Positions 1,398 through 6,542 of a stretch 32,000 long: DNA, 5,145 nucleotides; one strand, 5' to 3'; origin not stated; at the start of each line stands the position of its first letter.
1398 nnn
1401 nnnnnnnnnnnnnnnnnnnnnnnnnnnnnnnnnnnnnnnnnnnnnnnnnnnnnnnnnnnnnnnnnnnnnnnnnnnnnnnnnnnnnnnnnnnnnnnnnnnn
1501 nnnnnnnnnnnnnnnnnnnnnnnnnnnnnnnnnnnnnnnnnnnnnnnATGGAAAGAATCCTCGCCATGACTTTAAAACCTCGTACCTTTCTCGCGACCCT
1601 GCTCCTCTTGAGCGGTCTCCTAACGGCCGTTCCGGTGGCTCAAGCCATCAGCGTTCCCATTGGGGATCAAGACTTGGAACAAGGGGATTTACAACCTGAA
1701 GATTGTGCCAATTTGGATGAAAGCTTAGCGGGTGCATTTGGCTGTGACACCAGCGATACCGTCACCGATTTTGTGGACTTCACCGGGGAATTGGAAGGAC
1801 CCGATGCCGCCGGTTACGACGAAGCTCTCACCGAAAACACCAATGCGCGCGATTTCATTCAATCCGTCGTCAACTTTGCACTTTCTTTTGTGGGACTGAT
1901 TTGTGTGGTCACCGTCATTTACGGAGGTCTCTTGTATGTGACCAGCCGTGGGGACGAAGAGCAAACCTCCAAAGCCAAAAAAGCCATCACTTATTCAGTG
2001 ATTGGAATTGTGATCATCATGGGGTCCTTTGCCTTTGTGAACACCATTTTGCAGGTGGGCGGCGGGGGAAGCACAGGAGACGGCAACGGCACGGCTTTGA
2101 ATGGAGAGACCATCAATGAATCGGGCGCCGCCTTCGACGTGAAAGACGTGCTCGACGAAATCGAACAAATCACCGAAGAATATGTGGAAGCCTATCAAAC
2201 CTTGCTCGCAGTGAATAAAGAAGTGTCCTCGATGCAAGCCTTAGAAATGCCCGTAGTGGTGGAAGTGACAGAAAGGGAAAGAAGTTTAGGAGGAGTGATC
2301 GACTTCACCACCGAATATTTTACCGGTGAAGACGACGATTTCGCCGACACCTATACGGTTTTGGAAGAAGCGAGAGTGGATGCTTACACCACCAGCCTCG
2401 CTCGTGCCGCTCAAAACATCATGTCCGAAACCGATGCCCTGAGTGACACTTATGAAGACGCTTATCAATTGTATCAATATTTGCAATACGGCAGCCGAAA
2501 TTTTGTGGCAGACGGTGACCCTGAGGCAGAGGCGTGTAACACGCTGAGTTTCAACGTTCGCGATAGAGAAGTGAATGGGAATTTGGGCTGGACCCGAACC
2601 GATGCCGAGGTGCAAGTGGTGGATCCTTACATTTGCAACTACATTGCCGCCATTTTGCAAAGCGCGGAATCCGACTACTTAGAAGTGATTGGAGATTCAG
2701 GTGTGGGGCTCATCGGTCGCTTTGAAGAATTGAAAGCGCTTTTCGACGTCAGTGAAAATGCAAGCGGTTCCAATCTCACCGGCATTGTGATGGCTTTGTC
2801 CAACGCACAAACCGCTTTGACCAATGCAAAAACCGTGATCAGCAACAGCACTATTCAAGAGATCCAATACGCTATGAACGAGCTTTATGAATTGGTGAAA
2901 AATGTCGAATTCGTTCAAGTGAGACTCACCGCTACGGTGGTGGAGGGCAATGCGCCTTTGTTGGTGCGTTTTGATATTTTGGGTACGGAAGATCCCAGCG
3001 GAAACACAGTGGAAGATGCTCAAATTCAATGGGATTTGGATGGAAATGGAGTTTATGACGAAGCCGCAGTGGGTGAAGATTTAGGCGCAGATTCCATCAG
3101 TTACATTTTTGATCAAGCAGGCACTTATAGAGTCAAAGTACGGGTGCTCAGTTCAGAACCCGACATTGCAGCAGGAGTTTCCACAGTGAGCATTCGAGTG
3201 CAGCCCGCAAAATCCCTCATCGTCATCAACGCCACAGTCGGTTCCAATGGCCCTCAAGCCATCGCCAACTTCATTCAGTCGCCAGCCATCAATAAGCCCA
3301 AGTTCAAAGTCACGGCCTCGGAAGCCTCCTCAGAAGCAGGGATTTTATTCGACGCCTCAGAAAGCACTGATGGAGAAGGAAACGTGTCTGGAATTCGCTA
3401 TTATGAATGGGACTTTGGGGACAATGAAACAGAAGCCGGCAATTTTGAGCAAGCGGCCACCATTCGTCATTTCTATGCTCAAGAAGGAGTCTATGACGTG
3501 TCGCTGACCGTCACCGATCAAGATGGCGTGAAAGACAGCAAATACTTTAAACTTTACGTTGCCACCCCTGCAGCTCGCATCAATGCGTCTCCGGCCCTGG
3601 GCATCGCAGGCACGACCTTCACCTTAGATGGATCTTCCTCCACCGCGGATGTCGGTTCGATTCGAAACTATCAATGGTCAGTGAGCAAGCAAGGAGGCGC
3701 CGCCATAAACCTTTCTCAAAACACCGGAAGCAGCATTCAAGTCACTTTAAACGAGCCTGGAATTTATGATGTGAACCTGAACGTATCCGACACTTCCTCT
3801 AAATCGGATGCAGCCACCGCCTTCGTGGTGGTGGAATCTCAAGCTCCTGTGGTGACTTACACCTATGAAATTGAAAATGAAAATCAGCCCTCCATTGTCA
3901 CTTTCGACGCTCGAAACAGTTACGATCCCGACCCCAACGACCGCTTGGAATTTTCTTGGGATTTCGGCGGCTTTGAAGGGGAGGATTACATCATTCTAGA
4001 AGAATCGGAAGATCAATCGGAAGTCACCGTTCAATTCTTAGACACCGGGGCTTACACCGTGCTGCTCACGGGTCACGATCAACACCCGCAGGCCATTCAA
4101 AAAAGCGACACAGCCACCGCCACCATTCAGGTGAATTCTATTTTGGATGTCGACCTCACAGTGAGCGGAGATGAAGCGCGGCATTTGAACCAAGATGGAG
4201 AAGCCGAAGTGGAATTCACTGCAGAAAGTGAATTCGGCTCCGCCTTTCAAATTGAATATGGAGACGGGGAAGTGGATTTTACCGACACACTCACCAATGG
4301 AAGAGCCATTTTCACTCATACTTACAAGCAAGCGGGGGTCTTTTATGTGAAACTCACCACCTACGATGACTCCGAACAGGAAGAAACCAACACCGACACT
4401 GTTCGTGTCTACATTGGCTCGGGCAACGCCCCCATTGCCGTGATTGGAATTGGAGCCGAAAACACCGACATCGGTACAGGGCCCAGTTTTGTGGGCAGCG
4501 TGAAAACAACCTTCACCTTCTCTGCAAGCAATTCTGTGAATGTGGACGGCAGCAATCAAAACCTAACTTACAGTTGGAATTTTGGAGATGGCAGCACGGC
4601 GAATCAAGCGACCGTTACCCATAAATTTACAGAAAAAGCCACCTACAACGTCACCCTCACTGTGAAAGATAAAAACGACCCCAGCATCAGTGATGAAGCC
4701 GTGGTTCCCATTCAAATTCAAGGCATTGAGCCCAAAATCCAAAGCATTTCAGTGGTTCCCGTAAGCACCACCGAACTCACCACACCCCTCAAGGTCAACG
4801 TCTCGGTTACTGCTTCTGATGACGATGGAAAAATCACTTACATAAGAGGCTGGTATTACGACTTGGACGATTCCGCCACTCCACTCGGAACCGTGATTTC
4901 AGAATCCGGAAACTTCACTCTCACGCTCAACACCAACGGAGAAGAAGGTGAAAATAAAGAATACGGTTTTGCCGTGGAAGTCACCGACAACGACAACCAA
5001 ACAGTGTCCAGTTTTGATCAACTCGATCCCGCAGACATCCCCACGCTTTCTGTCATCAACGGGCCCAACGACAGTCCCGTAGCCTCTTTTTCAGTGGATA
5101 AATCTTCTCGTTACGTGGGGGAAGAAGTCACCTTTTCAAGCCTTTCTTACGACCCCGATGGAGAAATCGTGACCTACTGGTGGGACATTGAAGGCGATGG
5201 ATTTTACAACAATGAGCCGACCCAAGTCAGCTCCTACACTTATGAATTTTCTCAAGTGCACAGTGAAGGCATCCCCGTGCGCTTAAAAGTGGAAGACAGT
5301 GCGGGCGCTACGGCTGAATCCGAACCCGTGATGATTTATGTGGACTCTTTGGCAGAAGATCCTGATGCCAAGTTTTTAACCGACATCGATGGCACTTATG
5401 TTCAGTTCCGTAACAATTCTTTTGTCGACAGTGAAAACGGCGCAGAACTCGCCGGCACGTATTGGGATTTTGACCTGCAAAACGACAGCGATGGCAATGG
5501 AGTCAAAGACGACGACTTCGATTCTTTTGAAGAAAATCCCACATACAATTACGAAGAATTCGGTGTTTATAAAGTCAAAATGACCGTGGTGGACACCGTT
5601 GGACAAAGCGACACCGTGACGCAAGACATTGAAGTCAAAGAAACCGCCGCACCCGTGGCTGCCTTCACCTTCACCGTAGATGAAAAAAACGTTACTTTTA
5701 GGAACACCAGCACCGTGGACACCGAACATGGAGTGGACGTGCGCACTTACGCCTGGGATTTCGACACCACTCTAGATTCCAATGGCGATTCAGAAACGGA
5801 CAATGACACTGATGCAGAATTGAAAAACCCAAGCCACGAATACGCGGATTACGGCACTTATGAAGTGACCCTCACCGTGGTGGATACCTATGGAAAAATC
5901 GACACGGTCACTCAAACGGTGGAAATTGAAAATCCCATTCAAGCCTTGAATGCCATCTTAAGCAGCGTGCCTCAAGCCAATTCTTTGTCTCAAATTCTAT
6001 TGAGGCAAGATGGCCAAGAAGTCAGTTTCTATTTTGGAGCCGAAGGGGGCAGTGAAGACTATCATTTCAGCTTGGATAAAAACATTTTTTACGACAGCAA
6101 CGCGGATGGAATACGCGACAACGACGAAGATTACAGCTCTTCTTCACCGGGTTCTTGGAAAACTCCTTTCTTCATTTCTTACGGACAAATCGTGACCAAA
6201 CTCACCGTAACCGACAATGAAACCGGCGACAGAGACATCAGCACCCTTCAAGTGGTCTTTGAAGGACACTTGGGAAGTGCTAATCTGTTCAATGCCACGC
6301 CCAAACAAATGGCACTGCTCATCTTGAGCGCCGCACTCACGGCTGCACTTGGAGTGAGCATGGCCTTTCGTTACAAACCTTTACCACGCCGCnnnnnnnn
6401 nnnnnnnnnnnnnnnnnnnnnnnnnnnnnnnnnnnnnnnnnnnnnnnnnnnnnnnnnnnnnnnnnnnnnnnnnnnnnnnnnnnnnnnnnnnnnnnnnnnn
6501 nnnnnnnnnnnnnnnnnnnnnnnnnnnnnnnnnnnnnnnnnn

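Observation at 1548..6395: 1615-aa protein fusing a pilin hairpin to about 11 PKD domains and a C-terminal anchor, a candidate pilus-displayed adhesin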

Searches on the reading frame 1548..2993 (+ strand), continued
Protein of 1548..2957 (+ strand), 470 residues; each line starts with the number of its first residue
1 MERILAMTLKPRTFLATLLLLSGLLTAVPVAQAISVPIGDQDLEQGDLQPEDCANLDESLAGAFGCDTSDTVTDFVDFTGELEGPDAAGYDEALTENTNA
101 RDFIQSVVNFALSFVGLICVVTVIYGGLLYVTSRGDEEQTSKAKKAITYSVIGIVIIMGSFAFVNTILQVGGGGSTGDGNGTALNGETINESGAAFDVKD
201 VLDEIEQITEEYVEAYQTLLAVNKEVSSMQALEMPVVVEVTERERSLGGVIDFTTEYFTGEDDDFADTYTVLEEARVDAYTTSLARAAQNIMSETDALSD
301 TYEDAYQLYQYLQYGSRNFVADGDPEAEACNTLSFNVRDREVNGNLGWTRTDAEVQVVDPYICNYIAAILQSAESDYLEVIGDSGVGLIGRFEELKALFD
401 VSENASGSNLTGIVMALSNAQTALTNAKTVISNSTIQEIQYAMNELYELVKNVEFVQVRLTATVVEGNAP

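Call 56: search_protein_families(library=pfam, proteins=[L042:18128-19054:+, L034:9983-10963:+, L040:18272-19183:+, L063:18227-19171:+, L004:3512-4441:+, L040:8186-9145:+, L044:1363-2334:+, L078:7689-8996:+, L057:18627-19748:+, L004:15869-17980:+], max_evalue=0.0001)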
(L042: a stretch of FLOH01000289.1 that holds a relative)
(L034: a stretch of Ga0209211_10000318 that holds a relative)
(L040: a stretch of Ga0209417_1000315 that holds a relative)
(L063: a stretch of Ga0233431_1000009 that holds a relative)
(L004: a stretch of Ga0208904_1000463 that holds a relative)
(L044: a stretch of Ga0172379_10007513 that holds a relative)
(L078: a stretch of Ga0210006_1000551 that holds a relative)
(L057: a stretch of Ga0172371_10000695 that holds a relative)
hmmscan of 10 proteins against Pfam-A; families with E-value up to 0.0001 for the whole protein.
L042:18128-19054:+ (309 aa): 2 families
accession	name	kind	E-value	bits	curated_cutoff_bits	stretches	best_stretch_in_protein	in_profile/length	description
PF00801.26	PKD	-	8.6e-07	29.3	23.5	1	46-115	5-70/80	PKD domain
PF18911.6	PKD_4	-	6.7e-05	23.3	27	0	47-114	10-72/85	PKD domain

L034:9983-10963:+ (327 aa): 0 families

L040:18272-19183:+ (304 aa): 0 families

L063:18227-19171:+ (315 aa): 2 families
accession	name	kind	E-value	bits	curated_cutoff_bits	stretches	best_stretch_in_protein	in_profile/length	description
PF07495.19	Y_Y_Y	-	1.5e-06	28.4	26.6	1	80-131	10-60/65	Y_Y_Y domain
PF18911.6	PKD_4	-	3.7e-05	24.1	27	0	77-123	31-72/85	PKD domain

L004:3512-4441:+ (310 aa): 0 families

L040:8186-9145:+ (320 aa): 0 families

L044:1363-2334:+ (324 aa): 0 families

L078:7689-8996:+ (436 aa): 0 families

L057:18627-19748:+ (374 aa): 0 families

L004:15869-17980:+ (704 aa): 1 family
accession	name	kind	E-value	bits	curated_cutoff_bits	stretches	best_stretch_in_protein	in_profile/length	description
PF00395.25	SLH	-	1.7e-28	98.8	20.8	2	44-86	1-43/44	S-layer homology domain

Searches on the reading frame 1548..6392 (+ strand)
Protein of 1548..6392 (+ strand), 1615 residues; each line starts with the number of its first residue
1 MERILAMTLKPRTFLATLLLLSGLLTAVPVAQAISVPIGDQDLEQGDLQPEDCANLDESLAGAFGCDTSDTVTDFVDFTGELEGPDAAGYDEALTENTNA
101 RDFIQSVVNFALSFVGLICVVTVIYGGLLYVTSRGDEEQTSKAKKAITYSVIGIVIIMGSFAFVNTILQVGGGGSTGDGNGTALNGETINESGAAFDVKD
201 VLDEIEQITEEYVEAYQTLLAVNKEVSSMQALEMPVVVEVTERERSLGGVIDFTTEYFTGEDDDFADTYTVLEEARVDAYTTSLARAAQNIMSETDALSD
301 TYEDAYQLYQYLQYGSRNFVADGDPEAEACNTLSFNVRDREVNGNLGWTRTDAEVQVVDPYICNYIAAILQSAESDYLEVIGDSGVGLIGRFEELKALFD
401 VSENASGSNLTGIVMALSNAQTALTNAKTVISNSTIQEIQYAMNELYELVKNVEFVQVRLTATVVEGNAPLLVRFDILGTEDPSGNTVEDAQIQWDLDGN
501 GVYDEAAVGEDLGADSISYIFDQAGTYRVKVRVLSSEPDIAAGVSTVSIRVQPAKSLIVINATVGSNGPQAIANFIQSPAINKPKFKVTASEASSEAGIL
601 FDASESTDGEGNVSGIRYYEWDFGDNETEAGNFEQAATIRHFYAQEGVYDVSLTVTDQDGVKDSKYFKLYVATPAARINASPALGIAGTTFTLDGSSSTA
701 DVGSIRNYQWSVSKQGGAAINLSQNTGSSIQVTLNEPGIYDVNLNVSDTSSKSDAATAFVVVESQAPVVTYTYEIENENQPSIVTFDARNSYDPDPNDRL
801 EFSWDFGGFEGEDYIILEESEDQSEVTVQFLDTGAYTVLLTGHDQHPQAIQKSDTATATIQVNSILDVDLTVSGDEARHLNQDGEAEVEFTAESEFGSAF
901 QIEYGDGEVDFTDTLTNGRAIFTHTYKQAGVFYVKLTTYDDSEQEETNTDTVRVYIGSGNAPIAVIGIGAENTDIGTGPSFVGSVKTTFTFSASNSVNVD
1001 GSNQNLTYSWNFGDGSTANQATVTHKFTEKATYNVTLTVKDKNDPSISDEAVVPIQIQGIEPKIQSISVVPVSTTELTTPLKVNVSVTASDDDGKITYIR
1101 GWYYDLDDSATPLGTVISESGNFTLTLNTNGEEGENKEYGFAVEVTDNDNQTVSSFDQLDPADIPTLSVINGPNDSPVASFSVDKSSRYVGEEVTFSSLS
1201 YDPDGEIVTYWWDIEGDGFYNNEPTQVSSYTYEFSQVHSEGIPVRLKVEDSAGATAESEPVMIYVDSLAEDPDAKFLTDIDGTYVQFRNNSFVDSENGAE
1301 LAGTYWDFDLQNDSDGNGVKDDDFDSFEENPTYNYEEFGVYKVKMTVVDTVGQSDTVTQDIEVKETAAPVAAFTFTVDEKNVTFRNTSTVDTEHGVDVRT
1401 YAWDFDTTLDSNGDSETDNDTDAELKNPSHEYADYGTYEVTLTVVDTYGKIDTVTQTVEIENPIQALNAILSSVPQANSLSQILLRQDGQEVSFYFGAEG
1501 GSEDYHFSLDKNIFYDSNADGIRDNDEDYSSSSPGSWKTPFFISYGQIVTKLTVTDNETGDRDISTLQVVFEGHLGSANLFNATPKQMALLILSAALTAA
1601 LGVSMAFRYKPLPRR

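Call 3: search_protein_families(library=pfam, proteins=[window:1548-6392:+], max_evalue=0.01)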
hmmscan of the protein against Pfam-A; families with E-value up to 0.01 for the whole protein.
window:1548-6392:+ (1615 aa): 9 families
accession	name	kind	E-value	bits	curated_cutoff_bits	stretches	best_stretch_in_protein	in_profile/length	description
PF18911.6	PKD_4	-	3.1e-69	229.5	27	8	985-1046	16-75/85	PKD domain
PF00801.26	PKD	-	1.4e-50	169.7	23.5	7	985-1042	13-68/80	PKD domain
PF22352.2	K319L-like_PKD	-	1.4e-16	60.6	27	1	689-762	12-84/84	K319L-like, PKD domain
PF18895.5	T4SS_pilin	-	6.3e-11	42.6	26.6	1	102-167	7-67/71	Type IV secretion system pilin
PF21027.3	Sde0182_C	-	1.5e-05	25.9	27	0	784-804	2-21/83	Cellulose-binding protein Sde0182, C-terminal domain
PF08329.16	ChitinaseA_N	-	0.00035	20.7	21.2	0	1315-1386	60-131/133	Chitinase A, N-terminal domain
PF08327.17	AHSA1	-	0.00057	20.6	22.1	0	795-853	57-106/125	Activator of Hsp90 ATPase homolog 1-like protein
PF04956.18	TrbC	-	0.00098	19.7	27.9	1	96-167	33-98/98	TrbC/VIRB2 pilin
PF15418.12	DUF4625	-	0.0013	19.5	27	0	1394-1460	71-130/131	Domain of unknown function (DUF4625)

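Call 9: search_protein_families(library=ncbifam, proteins=[window:1548-6392:+], max_evalue=0.01)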
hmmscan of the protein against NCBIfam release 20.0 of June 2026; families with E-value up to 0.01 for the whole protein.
window:1548-6392:+ (1615 aa): 2 families
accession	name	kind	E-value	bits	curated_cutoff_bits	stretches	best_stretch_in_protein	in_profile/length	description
NF058578.1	CPR_pilus_PamR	equivalog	8.7e-12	44.5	300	2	621-661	185-228/297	pilus system RbmA-like protein PamR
NF045849.1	ICE_MMCAP2_0565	equivalog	4.1e-10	39.2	40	1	101-168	10-77/80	Mbov_0395 family pilin-like conjugal transfer protein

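Call 46: list_cluster_members(proteins=[window:1548-6392:+, P0003, P0005, P0012, P0020, P0023, P0036, P0105, P0109, P0021])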
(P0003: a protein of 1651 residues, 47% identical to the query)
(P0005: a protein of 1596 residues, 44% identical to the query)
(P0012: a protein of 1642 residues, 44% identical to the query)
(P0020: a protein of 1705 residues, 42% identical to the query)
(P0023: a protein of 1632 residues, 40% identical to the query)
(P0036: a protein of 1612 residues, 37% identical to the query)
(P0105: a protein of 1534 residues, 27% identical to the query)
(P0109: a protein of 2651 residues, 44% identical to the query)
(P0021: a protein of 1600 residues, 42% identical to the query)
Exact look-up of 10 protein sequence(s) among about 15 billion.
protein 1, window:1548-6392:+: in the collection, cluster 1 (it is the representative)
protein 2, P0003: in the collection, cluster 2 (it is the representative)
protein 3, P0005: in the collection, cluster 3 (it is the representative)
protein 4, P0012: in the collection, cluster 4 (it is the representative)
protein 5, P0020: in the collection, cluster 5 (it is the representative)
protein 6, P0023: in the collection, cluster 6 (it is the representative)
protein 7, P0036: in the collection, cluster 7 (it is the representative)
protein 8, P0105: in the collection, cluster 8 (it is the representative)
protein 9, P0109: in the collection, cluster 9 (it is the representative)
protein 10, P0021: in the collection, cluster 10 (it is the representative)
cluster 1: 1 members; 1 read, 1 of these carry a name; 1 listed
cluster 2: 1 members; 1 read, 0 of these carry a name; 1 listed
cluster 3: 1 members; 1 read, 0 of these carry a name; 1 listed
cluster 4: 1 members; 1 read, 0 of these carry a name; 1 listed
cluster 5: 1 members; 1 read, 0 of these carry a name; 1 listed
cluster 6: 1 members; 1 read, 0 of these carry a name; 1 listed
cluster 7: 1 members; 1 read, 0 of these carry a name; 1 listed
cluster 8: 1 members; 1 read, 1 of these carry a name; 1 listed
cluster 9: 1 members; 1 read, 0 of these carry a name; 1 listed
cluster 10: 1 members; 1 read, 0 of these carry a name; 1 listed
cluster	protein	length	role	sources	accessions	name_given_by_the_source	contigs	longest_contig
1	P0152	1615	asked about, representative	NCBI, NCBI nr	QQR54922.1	PKD domain-containing protein [Candidatus Peregrinibacteria bacterium] | MAG: PKD domain-containing protein [Candidatus Peregrinibacteria bacterium]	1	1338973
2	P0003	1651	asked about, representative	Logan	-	-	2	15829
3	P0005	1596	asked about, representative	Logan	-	-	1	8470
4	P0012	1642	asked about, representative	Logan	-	-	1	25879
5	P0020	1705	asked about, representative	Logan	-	-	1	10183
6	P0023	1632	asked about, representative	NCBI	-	-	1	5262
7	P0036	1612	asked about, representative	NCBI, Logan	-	-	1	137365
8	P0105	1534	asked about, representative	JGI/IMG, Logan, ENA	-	PKD repeat protein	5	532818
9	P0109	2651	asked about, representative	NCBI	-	-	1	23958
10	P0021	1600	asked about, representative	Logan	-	-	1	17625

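Call 47: find_encoding_contigs(protein=window:1548-6392:+, flank=10000, max_places=3)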
Protein window:1548-6392:+ (1615 aa): no gene with exactly this product is on record in the collection.

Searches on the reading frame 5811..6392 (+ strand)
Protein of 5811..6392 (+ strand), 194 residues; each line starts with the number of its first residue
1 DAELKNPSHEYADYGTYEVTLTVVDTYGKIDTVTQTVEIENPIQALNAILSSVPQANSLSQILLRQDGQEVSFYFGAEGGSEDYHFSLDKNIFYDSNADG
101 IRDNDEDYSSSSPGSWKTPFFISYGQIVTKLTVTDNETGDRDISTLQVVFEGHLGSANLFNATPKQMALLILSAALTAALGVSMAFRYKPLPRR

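Call 70: find_homologous_proteins(query=A2, max_evalue=0.00001)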
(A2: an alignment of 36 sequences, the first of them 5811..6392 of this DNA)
Query A2 (36 sequences) (194 aa, profile of the alignment): 14 proteins with E <= 0.00001 among 4858 candidates.
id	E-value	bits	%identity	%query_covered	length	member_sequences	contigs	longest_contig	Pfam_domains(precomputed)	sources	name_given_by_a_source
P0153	3.2e-92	326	34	77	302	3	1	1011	PF15418.13,PF22352.3,PF00801.27,PF18911.7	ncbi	ncbi:MAG: PKD domain-containing protein, partial [Patescibacteria group bacterium]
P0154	1.0e-60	223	29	78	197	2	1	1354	PF18911.7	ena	-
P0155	1.9e-58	216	64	86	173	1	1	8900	-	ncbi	-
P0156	2.0e-14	71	29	32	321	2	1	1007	PF22352.3,PF00801.27,PF02010.22,PF18911.7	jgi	jgi:PKD repeat protein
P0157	3.4e-13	67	45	23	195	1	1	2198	PF22352.3,PF00801.27,PF17963.8,PF18911.7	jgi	jgi:PKD repeat protein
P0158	1.1e-12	66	43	24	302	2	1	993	PF22352.3,PF00801.27,PF18911.7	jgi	jgi:PKD repeat protein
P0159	1.3e-10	59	40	23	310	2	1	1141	PF00801.27,PF18911.7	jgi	jgi:PKD repeat protein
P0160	2.8e-8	51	48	21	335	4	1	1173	PF21027.4,PF22352.3,PF00801.27,PF02369.23,PF16403.12,PF09134.17,PF18911.7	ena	-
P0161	1.9e-7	48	52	16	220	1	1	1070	PF00801.27,PF01835.26,PF18911.7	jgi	-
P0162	5.5e-7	47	50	15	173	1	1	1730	PF22352.3,PF00801.27,PF17963.8,PF18911.7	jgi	jgi:large repetitive protein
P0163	6.5e-7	47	53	16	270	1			PF22352.3,PF00801.27,PF16403.12,PF18911.7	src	-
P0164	1.9e-6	45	42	17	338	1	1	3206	PF22352.3,PF00801.27,PF18911.7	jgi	jgi:PKD repeat protein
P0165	7.9e-6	43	48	14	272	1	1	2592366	PF00801.27,PF18911.7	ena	-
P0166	9.0e-6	43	50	20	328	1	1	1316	PF22352.3,PF00801.27,PF18911.7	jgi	jgi:PKD repeat protein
